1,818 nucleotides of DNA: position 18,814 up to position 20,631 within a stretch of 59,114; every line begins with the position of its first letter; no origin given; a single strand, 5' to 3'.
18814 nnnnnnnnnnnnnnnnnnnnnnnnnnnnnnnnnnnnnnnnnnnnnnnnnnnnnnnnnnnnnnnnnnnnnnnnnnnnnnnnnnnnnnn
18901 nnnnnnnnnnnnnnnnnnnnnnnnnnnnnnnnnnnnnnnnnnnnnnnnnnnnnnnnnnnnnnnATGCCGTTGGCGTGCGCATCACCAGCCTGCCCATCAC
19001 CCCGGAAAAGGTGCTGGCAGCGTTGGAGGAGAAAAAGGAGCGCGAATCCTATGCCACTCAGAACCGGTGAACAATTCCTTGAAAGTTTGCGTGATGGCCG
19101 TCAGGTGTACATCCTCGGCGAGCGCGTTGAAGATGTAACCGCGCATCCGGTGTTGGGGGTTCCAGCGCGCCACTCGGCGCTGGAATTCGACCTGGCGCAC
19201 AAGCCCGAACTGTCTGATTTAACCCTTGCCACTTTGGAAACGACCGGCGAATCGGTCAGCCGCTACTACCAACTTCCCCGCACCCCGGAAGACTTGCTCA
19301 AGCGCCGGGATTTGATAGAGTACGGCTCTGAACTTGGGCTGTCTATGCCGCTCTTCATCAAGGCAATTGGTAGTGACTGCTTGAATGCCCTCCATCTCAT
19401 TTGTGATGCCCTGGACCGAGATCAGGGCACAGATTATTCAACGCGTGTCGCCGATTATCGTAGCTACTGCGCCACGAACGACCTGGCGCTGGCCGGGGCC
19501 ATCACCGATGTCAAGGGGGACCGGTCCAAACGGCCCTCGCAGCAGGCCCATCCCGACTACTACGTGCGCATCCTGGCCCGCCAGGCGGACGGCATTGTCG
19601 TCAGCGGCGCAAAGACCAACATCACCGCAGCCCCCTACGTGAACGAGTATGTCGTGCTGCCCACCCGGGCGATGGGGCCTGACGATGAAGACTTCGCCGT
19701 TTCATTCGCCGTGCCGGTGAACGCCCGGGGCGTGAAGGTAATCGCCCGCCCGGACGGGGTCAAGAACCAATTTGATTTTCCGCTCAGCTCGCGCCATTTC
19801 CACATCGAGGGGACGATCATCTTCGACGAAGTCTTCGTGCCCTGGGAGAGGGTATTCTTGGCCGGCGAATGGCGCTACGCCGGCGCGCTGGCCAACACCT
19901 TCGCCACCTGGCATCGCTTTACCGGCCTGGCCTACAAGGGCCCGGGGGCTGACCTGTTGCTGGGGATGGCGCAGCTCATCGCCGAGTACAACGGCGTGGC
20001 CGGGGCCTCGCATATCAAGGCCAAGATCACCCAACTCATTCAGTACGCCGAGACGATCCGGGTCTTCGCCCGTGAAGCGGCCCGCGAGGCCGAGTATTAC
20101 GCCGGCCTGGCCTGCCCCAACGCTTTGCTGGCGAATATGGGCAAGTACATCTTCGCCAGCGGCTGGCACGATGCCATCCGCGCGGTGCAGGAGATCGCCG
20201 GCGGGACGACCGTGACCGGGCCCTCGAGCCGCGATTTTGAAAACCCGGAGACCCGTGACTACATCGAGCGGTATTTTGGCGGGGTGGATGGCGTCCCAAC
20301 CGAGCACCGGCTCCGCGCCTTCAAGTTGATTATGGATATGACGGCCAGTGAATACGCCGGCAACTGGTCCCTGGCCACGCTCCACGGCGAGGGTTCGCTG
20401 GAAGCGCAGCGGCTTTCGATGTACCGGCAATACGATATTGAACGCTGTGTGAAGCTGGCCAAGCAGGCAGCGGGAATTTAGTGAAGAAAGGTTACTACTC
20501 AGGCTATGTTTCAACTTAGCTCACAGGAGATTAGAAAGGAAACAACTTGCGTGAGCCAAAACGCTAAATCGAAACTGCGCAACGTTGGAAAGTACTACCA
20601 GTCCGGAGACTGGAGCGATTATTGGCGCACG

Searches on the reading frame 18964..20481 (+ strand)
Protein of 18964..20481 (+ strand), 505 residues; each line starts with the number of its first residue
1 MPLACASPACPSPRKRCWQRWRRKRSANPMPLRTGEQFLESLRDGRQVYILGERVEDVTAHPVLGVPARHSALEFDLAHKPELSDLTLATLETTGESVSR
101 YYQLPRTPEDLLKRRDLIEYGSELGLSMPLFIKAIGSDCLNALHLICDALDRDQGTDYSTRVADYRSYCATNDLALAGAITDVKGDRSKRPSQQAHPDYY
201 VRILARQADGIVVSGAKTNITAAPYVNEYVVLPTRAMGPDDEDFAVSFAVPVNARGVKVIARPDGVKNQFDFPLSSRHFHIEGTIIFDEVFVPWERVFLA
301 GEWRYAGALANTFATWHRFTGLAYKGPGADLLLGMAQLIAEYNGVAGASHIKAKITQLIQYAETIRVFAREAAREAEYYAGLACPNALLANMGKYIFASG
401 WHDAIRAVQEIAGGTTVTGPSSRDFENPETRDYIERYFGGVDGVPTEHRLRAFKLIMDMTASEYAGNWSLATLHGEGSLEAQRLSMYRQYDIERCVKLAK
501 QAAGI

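Call 8: search_protein_families(library=pfam, proteins=[window:18964-20481:+])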
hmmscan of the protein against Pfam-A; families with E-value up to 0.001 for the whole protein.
window:18964-20481:+ (505 aa): 3 families
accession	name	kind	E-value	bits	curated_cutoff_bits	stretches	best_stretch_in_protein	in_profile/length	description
PF11794.13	HpaB_N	-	4.5e-85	285.9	35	1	34-299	1-270/270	4-hydroxyphenylacetate 3-hydroxylase N terminal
PF03241.18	HpaB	-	1.6e-58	197.7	25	1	306-503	1-201/202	4-hydroxyphenylacetate 3-hydroxylase C terminal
PF02770.24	Acyl-CoA_dh_M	-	0.00095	19.7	33.3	0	206-262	23-77/97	Acyl-CoA dehydrogenase, middle domain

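Call 54: search_protein_families(library=ncbifam, proteins=[window:18964-20481:+], max_evalue=0.00001)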
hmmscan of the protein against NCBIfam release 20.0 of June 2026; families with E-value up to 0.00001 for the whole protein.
window:18964-20481:+ (505 aa): 2 families
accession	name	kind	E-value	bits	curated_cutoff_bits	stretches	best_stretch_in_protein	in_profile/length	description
TIGR02309.1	HpaB-1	equivalog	7.9e-61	206.6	480.2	1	33-493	2-464/477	4-hydroxyphenylacetate 3-monooxygenase, oxygenase component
TIGR02310.1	HpaB-2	equivalog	1.8e-46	158.9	885.2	1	31-490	12-475/519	4-hydroxyphenylacetate 3-monooxygenase, oxygenase component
